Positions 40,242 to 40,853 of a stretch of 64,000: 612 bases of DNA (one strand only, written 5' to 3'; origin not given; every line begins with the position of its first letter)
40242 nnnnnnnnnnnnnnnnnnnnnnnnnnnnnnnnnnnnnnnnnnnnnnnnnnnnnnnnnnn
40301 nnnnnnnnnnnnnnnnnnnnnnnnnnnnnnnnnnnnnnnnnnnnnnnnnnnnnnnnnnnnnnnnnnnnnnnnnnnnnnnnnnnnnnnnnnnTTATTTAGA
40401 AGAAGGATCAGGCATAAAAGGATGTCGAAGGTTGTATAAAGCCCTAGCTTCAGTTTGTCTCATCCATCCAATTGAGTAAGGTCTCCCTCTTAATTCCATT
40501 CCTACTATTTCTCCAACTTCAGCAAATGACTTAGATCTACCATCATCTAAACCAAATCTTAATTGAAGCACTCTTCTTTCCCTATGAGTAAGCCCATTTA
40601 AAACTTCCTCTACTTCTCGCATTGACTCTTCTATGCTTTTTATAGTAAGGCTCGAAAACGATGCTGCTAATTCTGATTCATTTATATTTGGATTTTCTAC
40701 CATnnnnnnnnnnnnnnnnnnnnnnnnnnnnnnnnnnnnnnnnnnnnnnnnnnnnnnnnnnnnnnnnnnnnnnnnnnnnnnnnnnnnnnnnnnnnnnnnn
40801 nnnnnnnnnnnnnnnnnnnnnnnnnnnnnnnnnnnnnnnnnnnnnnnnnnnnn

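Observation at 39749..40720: The rpsJ-rplC junction is split by a sigma-70 region-4-only protein and a divergently transcribed PUR-alpha-like gene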

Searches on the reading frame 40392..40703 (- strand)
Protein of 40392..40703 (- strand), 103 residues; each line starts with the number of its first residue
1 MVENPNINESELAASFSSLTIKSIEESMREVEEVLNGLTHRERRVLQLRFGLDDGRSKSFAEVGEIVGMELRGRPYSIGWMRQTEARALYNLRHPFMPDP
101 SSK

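Call 3: search_protein_families(library=pfam, proteins=[window:40392-40703:-], max_evalue=1)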
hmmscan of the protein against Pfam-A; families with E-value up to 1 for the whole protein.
window:40392-40703:- (103 aa): 2 families
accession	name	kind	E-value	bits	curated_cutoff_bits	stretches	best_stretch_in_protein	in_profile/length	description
PF04545.22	Sigma70_r4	-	4.7e-09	36.1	24.1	1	34-94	1-50/50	Sigma-70, region 4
PF03708.19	Avian_gp85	-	0.055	13.1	32.2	1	63-97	33-65/246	Avian retrovirus envelope protein, gp85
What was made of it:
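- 40392..40703 (-): 103-aa sigma region-4-only protein (NCBI: hypothetical protein HYT74_00580). It belongs to the 'sigma-4 with insertion' family. Pfam Sigma70_r4 36.1 bits, above GA 24.1 (call 3).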

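Call 4: search_protein_families(library=ncbifam, proteins=[window:40392-40703:-], max_evalue=1)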
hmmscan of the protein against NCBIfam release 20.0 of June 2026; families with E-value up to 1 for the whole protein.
window:40392-40703:- (103 aa): 29 families (the best 25 are shown)
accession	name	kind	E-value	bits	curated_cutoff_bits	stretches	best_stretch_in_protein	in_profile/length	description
NF005643.0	PRK07406.1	equivalog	7.3e-15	54.9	500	1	30-95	328-386/397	RNA polymerase sigma factor RpoD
NF006666.0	PRK09210.1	equivalog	3.4e-14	53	572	1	30-95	301-359/370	RNA polymerase sigma factor RpoD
NF005785.0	PRK07598.1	equivalog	6.2e-13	48.3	554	1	25-95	337-401/415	RNA polymerase sigma factor SigC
NF004208.0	PRK05658.1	equivalog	2.8e-12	46.5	555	1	23-96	553-620/631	RNA polymerase sigma factor RpoD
NF004562.0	PRK05901.1-4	equivalog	3.4e-10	39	779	1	30-96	485-544/571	RNA polymerase sigma factor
TIGR02393.1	RpoD_Cterm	equivalog_domain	4.3e-10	39.6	354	1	26-95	165-227/238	RNA polymerase sigma factor RpoD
TIGR02997.1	Sig70-cyanoRpoD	subfamily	4.8e-09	35.9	384.5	1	27-93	239-298/298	RNA polymerase sigma factor, RpoD/SigA family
NF005920.0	PRK07921.1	subfamily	5e-09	35.6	464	1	25-94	254-316/328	RNA polymerase sigma factor SigB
NF004561.0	PRK05901.1-3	equivalog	9.7e-09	34.9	582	1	30-95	468-526/537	RNA polymerase sigma factor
NF004560.0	PRK05901.1-1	equivalog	1.9e-08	33.8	711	1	31-95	448-505/516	RNA polymerase sigma factor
NF041931.2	MzaA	equivalog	4.5e-08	32.4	800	1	25-95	640-704/726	MZA anti-phage system associated sigma-70 family RNA polymerase sigma factor MzaA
NF004615.0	PRK05949.1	subfamily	5.4e-08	32.1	530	1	25-93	253-315/327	RNA polymerase sigma factor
NF005642.0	PRK07405.1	subfamily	2.1e-07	30.5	524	1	27-94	246-307/318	RNA polymerase sigma factor SigD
TIGR02835.1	spore_sigmaE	equivalog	3.4e-06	26.7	348.6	1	19-69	158-210/234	RNA polymerase sporulation sigma factor SigE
NF004471.0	PRK05803.1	subfamily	5.7e-06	25.7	252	1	24-94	161-226/235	RNA polymerase sporulation sigma factor SigK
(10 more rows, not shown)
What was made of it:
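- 40392..40703 (-): RpoD C-terminal models are the best NCBIfam hits (call 4).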

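Call 5: find_homologous_proteins(query=window:40392-40703:-)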
Query window:40392-40703:- (103 aa): 71 proteins with E <= 0.001 among 75 candidates.
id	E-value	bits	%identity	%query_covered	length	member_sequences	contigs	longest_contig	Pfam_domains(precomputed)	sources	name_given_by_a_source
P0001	2.5e-60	218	100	100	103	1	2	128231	PF04545.23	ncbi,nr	ncbi:hypothetical protein HYT74_00580 [Candidatus Daviesbacteria bacterium]|nr:hypothetical protein 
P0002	3.7e-10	58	58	64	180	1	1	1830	PF04545.23,PF04539.23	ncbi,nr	ncbi:MAG TPA: sigma-70 family RNA polymerase sigma factor, partial [Chloroflexota bacterium]|nr:sigm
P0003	4.8e-10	57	59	64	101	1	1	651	PF04545.23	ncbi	-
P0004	5.0e-10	57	59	64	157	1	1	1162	PF04545.23,PF04539.23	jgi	jgi:RNA polymerase primary sigma factor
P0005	5.1e-10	57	59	64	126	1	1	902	PF04545.23,PF04539.23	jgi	jgi:RNA polymerase primary sigma factor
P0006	1.0e-9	56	58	64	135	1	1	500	PF04545.23,PF04539.23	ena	-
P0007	1.1e-9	56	55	63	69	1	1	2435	PF04545.23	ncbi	ncbi:MAG TPA: sigma-70 family RNA polymerase sigma factor, partial [Chloroflexota bacterium]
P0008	1.3e-9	56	54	71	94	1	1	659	PF04545.23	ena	-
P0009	1.3e-9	56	56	64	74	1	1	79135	PF04545.23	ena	-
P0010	1.4e-9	56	56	64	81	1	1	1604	PF04545.23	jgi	jgi:RNA polymerase primary sigma factor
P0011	1.4e-9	56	53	81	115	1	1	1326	PF04545.23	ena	-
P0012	1.7e-9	55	56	64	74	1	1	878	PF04545.23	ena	-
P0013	1.9e-9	55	59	64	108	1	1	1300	PF04545.23,PF04539.23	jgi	jgi:RNA polymerase primary sigma factor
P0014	1.9e-9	55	56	64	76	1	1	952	PF04545.23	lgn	-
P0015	2.2e-9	55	59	64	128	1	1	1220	PF00483.30,PF04545.23,PF12804.14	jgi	-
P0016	2.3e-9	55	59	64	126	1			PF04545.23,PF04539.23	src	-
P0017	2.3e-9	55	55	64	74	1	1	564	PF04545.23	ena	-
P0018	2.3e-9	55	59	64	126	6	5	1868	PF04545.23,PF04539.23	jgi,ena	jgi:RNA polymerase primary sigma factor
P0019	2.6e-9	55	53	81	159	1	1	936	PF04545.23,PF04539.23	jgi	jgi:RNA polymerase primary sigma factor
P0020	2.6e-9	55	59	64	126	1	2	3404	PF04545.23,PF04539.23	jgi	jgi:RNA polymerase primary sigma factor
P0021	2.7e-9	55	59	64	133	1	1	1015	PF04545.23,PF04539.23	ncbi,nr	ncbi:MAG: sigma-70 family RNA polymerase sigma factor, partial [Dehalococcoidia bacterium]|nr:sigma-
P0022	2.7e-9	55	58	64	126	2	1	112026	PF04545.23,PF04539.23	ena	-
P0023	2.8e-9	55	57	66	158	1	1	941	PF04545.23,PF04539.23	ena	-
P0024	2.9e-9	55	55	64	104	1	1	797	PF04545.23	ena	-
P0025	2.9e-9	55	53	64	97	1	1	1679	PF04545.23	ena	-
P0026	3.1e-9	55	58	64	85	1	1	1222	PF04545.23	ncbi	-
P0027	3.1e-9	55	59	64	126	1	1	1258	PF04545.23,PF04539.23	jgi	-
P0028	4.5e-9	54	59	64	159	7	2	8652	PF04967.19,PF04545.23,PF04539.23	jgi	-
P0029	5.9e-9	54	57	66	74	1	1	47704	PF04545.23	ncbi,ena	-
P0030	6.9e-9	54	55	64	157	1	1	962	PF04545.23,PF04539.23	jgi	jgi:RNA polymerase primary sigma factor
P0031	7.6e-9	53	46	84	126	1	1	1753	PF04545.23,PF04539.23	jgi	jgi:RNA polymerase primary sigma factor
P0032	7.8e-9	53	52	64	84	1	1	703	PF04545.23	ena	-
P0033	8.5e-9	53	53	64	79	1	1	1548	PF04545.23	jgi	jgi:RNA polymerase primary sigma factor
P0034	1.1e-8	53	53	64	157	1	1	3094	PF04545.23,PF04539.23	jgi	jgi:RNA polymerase primary sigma factor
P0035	1.2e-8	53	55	64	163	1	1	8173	PF04545.23,PF04539.23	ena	-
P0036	1.2e-8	53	53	64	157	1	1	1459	PF04545.23,PF04539.23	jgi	jgi:RNA polymerase primary sigma factor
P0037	1.2e-8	53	53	64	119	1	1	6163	PF04545.23,PF04539.23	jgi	jgi:RNA polymerase primary sigma factor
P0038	1.2e-8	53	52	64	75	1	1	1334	PF04545.23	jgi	jgi:RNA polymerase primary sigma factor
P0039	1.3e-8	53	53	64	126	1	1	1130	PF04545.23,PF04539.23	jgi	jgi:RNA polymerase primary sigma factor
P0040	1.4e-8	53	53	64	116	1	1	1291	PF04545.23,PF04539.23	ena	-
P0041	1.6e-8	52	52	64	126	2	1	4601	PF02601.21,PF04545.23,PF04539.23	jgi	jgi:RNA polymerase primary sigma factor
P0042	1.6e-8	52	58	63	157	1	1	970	PF04545.23,PF04539.23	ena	-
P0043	1.8e-8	52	53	64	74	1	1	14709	PF04545.23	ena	-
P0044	1.9e-8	52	53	64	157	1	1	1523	PF04545.23,PF04539.23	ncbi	-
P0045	2.1e-8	52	52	64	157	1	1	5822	PF04545.23,PF04539.23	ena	-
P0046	2.3e-8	52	53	64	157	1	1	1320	PF04545.23,PF04539.23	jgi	jgi:RNA polymerase primary sigma factor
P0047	2.8e-8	52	53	64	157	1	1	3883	PF04545.23,PF04539.23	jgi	jgi:RNA polymerase primary sigma factor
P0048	3.3e-8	51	56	64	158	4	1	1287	PF04545.23,PF04539.23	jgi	jgi:RNA polymerase primary sigma factor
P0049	3.3e-8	51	55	63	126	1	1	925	PF04545.23,PF04539.23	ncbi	-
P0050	3.3e-8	51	54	64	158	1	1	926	PF04545.23,PF04539.23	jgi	jgi:RNA polymerase primary sigma factor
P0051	4.1e-8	51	55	64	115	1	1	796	PF04545.23,PF04539.23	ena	-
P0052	4.7e-8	51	55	64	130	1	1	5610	PF04545.23,PF04539.23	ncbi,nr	ncbi:MAG: sigma-70 family RNA polymerase sigma factor, partial [Dehalococcoidia bacterium]|nr:sigma-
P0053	5.0e-8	51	48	73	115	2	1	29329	PF02601.21,PF04545.23,PF04539.23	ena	-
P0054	5.4e-8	51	55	63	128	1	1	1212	PF04545.23,PF04539.23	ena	-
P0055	6.3e-8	50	55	63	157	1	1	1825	PF04545.23,PF04539.23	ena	-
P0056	6.6e-8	50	53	64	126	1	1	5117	PF04545.23,PF04539.23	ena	-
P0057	2.1e-7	49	52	64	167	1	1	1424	PF04545.23,PF04539.23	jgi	jgi:RNA polymerase primary sigma factor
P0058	2.3e-7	49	48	81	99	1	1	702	PF04545.23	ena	-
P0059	3.3e-7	48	55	60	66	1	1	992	PF04545.23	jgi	jgi:RNA polymerase primary sigma factor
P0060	3.4e-7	48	51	64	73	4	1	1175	PF04545.23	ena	-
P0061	3.7e-7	48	51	63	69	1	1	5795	PF04545.23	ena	-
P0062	5.7e-7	47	53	60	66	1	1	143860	PF04545.23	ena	-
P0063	1.2e-6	46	55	60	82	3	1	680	PF04545.23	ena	-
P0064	1.3e-6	46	54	59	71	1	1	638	PF04545.23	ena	-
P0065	1.4e-6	46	50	60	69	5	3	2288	PF04545.23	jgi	jgi:RNA polymerase primary sigma factor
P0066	3.0e-6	45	50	64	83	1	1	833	PF04545.23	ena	-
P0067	3.1e-6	45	50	64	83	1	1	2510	PF04545.23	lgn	-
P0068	5.3e-6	44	48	60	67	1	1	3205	PF04545.23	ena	-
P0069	8.2e-6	44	50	60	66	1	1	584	PF04545.23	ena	-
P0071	4.5e-4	38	51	55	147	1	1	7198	PF04545.23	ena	-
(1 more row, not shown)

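Call 17: search_protein_families(library=pfam, alignment_id=A2, max_evalue=0.1)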
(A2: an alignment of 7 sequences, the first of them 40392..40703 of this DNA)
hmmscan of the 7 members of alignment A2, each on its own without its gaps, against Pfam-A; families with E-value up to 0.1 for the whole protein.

A. member 1, window:40392-40703:- (103 aa): 2 families
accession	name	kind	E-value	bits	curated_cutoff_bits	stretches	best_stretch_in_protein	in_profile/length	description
PF04545.22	Sigma70_r4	-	4.7e-09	36.1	24.1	1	34-94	1-50/50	Sigma-70, region 4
PF03708.19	Avian_gp85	-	0.055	13.1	32.2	1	63-97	33-65/246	Avian retrovirus envelope protein, gp85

B. families by the number of members that match (of 7 scanned): 14 families
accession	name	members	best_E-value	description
PF04545.22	Sigma70_r4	5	3.7e-10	Sigma-70, region 4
PF08281.18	Sigma70_r4_2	2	6.6e-06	Sigma-70, region 4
PF19889.5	DUF6362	2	0.00096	Domain of unknown function (DUF6362)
PF00196.25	GerE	2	0.015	Bacterial regulatory proteins, luxR family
PF13384.12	HTH_23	2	0.019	Homeodomain-like domain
PF13936.12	HTH_38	2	0.055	Helix-turn-helix domain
PF01726.22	LexA_DNA_bind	1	0.0024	LexA DNA binding domain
PF09339.16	HTH_IclR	1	0.017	IclR helix-turn-helix domain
PF23989.1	PilB3_C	1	0.036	PilB3-like, C-terminal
PF04967.18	HTH_10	1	0.037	HTH DNA binding domain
PF10668.15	Phage_terminase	1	0.046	Phage terminase small subunit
PF03708.19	Avian_gp85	1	0.055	Avian retrovirus envelope protein, gp85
PF01381.28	HTH_3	1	0.058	Helix-turn-helix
PF13404.12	HTH_AsnC-type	1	0.06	AsnC-type helix-turn-helix domain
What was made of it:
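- On Sigma70_r4 domain superfamily (Pfam PF04545): Five of seven proteins at the same locus also hit the profile (call 17).
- On GerE/LuxR stand-alone HTH: Only 2 of 7 locus relatives hit, at best E=0.015 (call 17).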

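Call 21: search_protein_representatives(protein=window:40392-40703:-)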
Query: 103 residues. Proteins with E-value up to 0.001 (for the whole library): 2497; up to 1e-10: 20; up to 1e-30: 1. The best 150 are listed.
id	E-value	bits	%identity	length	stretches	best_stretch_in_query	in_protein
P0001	8.0e-61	218.3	100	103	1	1-103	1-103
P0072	1.2e-30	121.6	34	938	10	33-72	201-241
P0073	1.9e-17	79.3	52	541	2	29-96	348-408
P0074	2.2e-17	79.1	26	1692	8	27-71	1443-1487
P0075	4.0e-17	78.3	34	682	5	35-72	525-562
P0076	7.2e-16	74.2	57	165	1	29-96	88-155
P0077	5.0e-15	71.6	62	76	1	32-96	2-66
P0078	2.8e-13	65.9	41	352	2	29-92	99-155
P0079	4.4e-13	65.3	50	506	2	34-81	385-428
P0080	5.1e-13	65.1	48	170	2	6-68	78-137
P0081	6.7e-13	64.7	32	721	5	22-70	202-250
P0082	1.0e-12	64.1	45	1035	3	26-93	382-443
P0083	2.6e-12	62.8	24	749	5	22-72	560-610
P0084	3.2e-12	62.6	57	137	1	29-96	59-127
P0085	5.6e-12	61.8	45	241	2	30-70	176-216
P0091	1.5e-10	57.2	64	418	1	29-96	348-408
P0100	1.3e-09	54.2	44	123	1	24-96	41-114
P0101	1.5e-09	54.0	64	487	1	29-96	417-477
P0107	5.1e-09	52.3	44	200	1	30-100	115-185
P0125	1.4e-08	50.8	62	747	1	29-96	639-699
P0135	2.0e-08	50.4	63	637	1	25-96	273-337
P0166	5.3e-08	49.0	44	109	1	28-93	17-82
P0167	5.4e-08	49.0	50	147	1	32-95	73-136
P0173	6.0e-08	48.9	65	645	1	30-96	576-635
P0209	1.3e-07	47.8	62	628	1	26-96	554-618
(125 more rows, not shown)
